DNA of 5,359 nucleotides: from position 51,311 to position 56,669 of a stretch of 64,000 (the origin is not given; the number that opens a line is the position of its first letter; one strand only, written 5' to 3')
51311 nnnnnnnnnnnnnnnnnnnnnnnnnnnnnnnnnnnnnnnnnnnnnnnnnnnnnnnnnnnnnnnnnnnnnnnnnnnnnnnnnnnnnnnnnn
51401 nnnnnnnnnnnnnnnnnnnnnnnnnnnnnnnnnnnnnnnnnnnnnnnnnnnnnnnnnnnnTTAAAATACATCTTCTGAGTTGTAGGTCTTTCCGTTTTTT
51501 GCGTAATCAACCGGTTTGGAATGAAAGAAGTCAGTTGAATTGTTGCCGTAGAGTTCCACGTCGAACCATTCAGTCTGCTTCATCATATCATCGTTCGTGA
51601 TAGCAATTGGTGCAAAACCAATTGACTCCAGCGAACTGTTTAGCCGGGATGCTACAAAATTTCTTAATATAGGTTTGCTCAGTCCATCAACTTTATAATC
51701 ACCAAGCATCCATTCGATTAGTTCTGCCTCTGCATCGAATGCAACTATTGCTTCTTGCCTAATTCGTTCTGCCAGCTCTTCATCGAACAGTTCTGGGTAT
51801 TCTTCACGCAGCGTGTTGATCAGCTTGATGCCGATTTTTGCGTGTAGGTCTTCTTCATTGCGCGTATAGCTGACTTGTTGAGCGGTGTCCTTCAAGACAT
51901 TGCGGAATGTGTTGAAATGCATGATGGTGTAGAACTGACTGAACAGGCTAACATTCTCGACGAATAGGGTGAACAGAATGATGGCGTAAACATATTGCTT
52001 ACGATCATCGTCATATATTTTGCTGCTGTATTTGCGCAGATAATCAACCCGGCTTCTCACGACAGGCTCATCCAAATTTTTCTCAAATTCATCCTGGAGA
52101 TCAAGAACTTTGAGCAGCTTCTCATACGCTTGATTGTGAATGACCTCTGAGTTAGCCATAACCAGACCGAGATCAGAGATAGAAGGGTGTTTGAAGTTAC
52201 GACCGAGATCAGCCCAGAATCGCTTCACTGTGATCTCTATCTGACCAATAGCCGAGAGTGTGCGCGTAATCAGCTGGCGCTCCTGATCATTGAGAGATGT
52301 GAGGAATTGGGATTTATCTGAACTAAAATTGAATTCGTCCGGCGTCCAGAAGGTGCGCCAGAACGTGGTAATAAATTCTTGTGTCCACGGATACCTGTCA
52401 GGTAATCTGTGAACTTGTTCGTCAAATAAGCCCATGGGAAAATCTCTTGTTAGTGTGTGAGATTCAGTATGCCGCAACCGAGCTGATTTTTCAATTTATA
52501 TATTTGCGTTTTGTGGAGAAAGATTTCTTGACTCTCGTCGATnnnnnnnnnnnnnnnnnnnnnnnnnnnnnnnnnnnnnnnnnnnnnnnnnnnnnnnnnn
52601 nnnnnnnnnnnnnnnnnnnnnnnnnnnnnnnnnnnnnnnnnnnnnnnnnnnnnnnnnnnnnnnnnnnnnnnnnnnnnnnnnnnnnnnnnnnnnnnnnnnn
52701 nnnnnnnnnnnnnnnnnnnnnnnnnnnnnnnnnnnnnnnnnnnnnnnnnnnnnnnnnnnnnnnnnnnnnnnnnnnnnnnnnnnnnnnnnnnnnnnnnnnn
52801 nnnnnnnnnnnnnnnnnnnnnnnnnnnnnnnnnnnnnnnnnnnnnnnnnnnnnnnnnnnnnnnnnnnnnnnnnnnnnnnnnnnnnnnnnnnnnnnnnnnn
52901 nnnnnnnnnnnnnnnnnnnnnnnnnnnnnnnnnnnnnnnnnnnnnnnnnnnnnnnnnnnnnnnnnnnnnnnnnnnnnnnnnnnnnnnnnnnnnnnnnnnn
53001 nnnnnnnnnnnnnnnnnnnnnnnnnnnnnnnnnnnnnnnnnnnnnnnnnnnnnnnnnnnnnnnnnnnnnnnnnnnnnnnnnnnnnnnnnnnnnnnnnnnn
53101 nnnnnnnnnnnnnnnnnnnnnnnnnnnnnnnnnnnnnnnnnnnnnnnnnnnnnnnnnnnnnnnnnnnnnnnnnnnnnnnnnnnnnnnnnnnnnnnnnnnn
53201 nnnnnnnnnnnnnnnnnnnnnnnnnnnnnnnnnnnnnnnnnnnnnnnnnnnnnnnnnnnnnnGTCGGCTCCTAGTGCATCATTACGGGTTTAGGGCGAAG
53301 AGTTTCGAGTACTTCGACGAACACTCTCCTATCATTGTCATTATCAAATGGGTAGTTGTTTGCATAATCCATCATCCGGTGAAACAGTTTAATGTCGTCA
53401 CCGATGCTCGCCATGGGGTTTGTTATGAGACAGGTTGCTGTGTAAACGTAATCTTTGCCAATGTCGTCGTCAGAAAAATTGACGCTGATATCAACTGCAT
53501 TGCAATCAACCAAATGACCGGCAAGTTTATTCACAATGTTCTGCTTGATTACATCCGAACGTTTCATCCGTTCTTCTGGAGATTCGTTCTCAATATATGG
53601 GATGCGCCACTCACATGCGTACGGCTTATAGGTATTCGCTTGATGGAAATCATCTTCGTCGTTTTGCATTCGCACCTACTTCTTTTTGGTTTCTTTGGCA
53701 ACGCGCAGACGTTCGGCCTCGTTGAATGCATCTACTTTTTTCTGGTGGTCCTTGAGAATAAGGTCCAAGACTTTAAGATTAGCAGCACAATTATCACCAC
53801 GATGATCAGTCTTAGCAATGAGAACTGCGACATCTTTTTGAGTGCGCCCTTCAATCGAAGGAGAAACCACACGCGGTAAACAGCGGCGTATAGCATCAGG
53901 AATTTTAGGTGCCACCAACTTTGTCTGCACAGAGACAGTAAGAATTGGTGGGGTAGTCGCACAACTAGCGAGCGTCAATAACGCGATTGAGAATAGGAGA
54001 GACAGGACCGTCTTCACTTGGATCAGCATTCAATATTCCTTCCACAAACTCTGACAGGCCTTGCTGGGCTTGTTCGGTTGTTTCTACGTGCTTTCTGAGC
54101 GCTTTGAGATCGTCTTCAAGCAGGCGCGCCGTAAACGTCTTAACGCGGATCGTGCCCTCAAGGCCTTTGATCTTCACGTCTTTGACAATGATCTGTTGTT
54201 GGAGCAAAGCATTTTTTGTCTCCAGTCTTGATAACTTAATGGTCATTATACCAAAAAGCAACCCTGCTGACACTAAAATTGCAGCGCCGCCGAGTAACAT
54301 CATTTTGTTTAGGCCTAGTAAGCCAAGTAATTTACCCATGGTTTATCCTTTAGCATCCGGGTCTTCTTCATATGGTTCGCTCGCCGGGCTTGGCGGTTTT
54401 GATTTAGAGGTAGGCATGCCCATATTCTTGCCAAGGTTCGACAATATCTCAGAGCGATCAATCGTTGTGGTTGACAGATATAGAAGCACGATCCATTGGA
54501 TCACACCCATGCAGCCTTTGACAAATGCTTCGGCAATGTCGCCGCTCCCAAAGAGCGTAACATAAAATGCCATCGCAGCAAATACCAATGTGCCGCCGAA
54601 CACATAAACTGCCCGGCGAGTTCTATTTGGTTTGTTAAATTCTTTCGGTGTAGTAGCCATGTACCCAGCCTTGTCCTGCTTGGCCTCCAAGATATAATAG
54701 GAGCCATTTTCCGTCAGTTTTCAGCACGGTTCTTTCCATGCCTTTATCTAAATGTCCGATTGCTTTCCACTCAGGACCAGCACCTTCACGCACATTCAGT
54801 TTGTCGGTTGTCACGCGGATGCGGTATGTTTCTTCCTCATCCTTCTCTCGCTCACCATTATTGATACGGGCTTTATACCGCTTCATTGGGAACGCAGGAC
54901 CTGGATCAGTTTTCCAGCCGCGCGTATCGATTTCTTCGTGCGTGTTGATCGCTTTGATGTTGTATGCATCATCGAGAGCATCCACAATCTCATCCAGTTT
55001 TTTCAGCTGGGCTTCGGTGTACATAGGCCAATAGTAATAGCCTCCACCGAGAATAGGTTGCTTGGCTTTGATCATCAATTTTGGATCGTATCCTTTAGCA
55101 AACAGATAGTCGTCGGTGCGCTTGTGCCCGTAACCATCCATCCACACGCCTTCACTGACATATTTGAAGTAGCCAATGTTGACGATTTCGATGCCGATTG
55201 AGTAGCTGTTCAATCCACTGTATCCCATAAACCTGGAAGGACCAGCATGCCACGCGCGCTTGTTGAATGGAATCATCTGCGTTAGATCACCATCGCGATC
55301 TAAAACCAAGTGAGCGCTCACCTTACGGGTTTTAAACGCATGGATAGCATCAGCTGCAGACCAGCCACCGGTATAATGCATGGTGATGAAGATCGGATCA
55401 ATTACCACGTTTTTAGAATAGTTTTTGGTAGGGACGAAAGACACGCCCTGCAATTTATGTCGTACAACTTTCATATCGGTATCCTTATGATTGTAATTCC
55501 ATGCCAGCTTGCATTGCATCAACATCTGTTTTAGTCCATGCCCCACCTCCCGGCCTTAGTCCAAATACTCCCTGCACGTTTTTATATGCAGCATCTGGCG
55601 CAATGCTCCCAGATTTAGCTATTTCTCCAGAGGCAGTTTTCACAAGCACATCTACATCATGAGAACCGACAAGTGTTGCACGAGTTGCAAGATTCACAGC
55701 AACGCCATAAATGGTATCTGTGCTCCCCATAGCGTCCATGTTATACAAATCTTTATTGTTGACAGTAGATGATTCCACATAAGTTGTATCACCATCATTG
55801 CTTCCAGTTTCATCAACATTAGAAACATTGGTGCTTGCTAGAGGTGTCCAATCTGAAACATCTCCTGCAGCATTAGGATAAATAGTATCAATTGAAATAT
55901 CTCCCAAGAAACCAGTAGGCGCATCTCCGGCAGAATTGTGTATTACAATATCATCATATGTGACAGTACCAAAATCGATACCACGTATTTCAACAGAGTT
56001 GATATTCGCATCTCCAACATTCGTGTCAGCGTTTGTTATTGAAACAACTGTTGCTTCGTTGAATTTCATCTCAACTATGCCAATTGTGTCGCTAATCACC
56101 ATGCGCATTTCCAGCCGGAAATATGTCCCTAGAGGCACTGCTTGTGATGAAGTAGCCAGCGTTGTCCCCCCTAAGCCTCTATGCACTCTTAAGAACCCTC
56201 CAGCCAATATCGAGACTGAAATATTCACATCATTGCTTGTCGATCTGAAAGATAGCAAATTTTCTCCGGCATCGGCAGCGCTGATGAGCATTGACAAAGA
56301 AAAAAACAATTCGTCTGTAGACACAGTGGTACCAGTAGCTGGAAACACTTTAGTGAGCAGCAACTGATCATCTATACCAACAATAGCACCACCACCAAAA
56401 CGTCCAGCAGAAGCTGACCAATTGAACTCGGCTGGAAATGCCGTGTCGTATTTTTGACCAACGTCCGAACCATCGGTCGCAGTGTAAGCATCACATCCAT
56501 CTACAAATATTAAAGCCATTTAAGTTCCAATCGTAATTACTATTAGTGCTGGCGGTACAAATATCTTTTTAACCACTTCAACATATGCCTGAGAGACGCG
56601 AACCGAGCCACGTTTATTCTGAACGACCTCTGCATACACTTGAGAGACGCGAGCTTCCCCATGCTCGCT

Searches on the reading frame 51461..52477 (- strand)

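Call 20: search_protein_families(library=phrogs, proteins=[window:51461-52477:-])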
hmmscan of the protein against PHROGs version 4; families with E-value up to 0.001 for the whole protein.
window:51461-52477:- (338 aa): 4 families
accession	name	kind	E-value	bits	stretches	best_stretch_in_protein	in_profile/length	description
phrog_86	-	DNA, RNA and nucleotide metabolism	1.4e-66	226.2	1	9-336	56-396/504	ribonucleoside diphosphate reductase small subunit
phrog_30939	-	DNA, RNA and nucleotide metabolism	2.2e-07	30.1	1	42-328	35-322/977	ribonucleotide reductase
phrog_8368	-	DNA, RNA and nucleotide metabolism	7.7e-05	23.7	1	198-305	4-114/156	aerobic NDP reductase small subunit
phrog_10582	-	DNA, RNA and nucleotide metabolism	0.00012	22.4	1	28-162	33-165/255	ribonucleotide reductase class Ia beta subunit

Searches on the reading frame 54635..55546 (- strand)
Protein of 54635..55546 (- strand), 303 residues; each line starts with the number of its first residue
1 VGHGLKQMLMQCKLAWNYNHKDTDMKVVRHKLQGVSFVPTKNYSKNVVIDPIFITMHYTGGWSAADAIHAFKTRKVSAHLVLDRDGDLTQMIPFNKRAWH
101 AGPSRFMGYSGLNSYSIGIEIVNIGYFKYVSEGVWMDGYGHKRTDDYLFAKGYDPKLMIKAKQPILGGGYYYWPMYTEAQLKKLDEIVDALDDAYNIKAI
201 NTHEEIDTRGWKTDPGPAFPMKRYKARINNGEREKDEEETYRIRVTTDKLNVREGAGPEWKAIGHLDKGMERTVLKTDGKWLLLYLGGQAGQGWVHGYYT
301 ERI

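Call 21: search_protein_families(library=phrogs, proteins=[window:54635-55546:-])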
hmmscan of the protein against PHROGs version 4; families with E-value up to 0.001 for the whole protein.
window:54635-55546:- (303 aa): 13 families
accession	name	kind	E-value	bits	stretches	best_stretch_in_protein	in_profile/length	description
phrog_1794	-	lysis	3.6e-39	136.1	2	25-207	28-174/336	amidase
phrog_9611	-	lysis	5.8e-21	76.2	1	37-235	7-172/246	endolysin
phrog_1493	-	lysis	1.4e-14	55.1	1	53-263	36-182/394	endolysin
phrog_833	-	lysis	1.7e-08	35.5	1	48-123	27-101/294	endolysin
phrog_3088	-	lysis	4.5e-08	34.1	1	38-121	9-93/248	amidase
phrog_670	-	lysis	4.6e-08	33.4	1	37-121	99-183/596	endolysin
phrog_880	-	lysis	1.8e-06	28.6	1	33-236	171-339/435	endolysin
phrog_2338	-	lysis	1.1e-05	26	1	41-122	18-98/346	endolysin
phrog_12609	-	lysis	1.2e-05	26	0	73-103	56-86/264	endolysin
phrog_19265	-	unknown function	1.7e-05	25.7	1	53-123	26-91/293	-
phrog_2998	-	lysis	9.6e-05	23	1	53-229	148-296/485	endolysin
phrog_822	-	lysis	0.00028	21.7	0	176-245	108-173/215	amidase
phrog_14048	-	lysis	0.00049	20.9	1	48-120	29-95/305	endolysin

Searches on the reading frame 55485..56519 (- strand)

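Call 21: search_protein_families(library=phrogs, proteins=[window:55485-56519:-])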
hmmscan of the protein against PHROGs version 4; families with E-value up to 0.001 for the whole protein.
window:55485-56519:- (344 aa): 1 family
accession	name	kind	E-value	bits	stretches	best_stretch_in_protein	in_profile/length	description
phrog_2448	-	unknown function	1.9e-30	107.2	1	2-342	1-333/335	-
